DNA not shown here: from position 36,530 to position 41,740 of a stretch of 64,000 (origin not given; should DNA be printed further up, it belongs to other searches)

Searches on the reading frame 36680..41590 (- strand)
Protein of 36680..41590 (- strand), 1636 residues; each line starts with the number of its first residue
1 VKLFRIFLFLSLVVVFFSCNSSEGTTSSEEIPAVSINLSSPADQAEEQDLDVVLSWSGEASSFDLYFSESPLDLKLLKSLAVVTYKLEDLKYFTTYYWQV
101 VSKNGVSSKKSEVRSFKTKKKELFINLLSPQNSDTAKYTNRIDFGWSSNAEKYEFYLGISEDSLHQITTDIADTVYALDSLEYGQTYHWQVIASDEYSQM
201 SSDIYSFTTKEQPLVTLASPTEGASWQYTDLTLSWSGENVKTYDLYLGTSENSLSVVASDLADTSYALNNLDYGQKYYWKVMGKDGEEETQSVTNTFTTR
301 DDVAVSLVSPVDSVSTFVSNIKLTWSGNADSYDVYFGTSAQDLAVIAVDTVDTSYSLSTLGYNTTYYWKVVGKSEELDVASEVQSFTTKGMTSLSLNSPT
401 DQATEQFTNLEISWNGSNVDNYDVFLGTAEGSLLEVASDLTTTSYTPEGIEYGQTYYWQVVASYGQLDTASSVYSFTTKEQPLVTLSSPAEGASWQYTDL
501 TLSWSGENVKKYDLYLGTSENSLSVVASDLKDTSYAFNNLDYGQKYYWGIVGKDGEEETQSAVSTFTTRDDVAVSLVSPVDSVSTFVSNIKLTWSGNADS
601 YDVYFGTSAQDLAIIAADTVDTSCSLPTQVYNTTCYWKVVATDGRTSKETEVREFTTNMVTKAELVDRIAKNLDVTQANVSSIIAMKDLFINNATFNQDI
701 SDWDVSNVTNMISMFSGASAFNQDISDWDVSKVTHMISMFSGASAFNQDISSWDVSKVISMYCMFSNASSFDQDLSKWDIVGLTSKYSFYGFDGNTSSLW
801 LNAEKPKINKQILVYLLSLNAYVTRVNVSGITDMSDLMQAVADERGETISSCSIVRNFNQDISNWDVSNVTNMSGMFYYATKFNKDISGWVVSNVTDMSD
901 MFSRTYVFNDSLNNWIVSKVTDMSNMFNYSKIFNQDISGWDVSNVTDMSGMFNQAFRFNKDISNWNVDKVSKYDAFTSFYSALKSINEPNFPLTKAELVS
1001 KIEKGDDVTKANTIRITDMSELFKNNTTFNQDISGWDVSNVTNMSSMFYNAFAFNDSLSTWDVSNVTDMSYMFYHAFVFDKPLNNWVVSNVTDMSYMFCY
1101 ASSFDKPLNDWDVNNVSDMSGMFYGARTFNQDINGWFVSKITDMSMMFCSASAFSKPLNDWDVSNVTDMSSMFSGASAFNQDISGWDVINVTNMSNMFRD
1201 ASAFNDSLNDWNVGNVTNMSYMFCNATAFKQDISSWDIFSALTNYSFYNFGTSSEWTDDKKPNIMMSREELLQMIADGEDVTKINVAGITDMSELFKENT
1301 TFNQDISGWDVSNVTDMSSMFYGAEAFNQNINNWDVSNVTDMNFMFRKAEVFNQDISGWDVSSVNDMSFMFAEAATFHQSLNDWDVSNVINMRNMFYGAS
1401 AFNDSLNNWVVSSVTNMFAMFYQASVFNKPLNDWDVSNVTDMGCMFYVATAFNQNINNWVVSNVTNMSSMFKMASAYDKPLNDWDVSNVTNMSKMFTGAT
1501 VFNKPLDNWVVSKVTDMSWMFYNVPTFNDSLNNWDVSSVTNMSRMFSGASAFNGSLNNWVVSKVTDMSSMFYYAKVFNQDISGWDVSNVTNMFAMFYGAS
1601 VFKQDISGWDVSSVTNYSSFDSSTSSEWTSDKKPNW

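Call 76: search_protein_families(library=pfam, proteins=[window:36680-41590:-], max_evalue=1e-8)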
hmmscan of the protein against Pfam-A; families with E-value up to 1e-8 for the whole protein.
window:36680-41590:- (1636 aa): 5 families
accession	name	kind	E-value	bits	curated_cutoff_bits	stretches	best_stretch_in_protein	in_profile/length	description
PF03382.20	DUF285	-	0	1047.5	25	11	671-778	13-120/120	Mycoplasma protein of unknown function, DUF285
PF16656.11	Pur_ac_phosph_N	-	5.3e-14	53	30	0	78-118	56-93/93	Purple acid Phosphatase, N-terminal domain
PF00041.27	fn3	-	6.3e-10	39.6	25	0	228-294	13-82/84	Fibronectin type III domain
PF25788.1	Ig_Rha78A_N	-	1.1e-09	38.9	27.4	0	223-299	21-101/105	Rha78A-like, N-terminal immunoglobulin domain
PF25814.1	fn3_SORL1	-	9.7e-09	35.6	27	0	402-444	11-52/90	SORL1-like, fn3 domain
